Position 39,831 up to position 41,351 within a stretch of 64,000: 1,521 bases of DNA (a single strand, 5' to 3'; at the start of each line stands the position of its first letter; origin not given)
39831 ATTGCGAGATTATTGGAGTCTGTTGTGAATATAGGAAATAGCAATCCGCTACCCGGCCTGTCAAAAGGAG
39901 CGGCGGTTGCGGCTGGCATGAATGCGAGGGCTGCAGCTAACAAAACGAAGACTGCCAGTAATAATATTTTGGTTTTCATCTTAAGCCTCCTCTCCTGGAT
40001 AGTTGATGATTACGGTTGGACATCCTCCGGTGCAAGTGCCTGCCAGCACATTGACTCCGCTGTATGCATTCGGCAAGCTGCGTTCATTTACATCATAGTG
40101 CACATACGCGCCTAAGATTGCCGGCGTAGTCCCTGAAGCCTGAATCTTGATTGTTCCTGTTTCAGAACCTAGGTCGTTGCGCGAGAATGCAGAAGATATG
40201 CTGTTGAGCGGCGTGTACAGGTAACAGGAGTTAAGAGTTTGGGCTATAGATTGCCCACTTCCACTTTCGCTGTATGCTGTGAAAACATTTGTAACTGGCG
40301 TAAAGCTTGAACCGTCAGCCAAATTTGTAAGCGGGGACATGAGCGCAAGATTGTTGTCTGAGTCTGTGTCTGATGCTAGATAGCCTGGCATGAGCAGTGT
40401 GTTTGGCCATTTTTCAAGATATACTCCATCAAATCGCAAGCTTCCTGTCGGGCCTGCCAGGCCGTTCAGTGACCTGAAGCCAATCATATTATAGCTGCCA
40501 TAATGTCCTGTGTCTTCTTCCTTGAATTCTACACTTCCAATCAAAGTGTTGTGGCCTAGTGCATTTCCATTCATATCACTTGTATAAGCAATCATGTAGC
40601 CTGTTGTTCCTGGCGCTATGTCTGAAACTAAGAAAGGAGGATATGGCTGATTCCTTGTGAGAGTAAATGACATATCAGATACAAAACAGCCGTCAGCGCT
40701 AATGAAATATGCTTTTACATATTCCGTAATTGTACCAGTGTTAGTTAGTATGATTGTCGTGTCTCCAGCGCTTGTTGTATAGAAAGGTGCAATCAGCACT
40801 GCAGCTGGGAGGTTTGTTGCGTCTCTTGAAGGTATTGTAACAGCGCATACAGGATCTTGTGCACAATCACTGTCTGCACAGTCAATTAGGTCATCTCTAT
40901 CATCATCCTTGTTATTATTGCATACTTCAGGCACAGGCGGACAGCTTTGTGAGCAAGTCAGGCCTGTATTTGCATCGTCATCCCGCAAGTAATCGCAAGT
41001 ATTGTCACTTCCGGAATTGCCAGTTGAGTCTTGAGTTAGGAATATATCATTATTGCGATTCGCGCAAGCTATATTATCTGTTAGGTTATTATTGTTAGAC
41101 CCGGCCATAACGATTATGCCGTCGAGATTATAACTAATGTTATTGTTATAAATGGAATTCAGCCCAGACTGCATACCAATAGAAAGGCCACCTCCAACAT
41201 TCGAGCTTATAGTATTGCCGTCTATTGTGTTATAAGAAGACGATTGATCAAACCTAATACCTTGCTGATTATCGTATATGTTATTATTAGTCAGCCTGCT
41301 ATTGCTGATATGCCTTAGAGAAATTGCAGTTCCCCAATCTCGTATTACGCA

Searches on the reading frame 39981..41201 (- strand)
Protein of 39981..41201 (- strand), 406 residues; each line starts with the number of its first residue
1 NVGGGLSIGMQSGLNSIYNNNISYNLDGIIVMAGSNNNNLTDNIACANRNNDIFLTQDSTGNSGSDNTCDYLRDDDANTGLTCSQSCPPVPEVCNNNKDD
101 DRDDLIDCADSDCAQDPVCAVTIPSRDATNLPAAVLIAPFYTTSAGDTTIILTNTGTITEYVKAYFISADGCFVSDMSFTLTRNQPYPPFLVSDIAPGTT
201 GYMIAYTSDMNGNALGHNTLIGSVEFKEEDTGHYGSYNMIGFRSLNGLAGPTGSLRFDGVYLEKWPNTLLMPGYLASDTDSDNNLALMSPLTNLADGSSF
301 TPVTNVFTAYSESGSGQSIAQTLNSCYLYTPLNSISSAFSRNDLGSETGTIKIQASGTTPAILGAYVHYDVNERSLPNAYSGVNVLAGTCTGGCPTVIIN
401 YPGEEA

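Call 10: search_protein_families(library=pfam, proteins=[window:39981-41201:-], max_evalue=0.1)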
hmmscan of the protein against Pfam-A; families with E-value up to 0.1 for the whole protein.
window:39981-41201:- (406 aa): 2 families
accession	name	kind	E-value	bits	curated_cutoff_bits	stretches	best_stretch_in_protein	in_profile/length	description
PF05048.19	NosD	-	0.0037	17.2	23.6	1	10-86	66-136/212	Periplasmic copper-binding protein (NosD)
PF13229.12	Beta_helix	-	0.018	15.1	25.9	1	8-89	49-125/158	Right handed beta helix region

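Call 33: search_protein_families(library=ncbifam, proteins=[window:39981-41201:-], max_evalue=0.1)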
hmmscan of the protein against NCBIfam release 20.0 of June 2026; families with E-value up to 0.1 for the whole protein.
window:39981-41201:- (406 aa): 1 family
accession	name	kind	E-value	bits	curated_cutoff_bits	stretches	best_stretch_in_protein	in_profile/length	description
NF033662.1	acid_disulf_rpt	repeat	4.7e-07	29.4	41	1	92-119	5-32/32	acidic double-disulfide repeat-containing protein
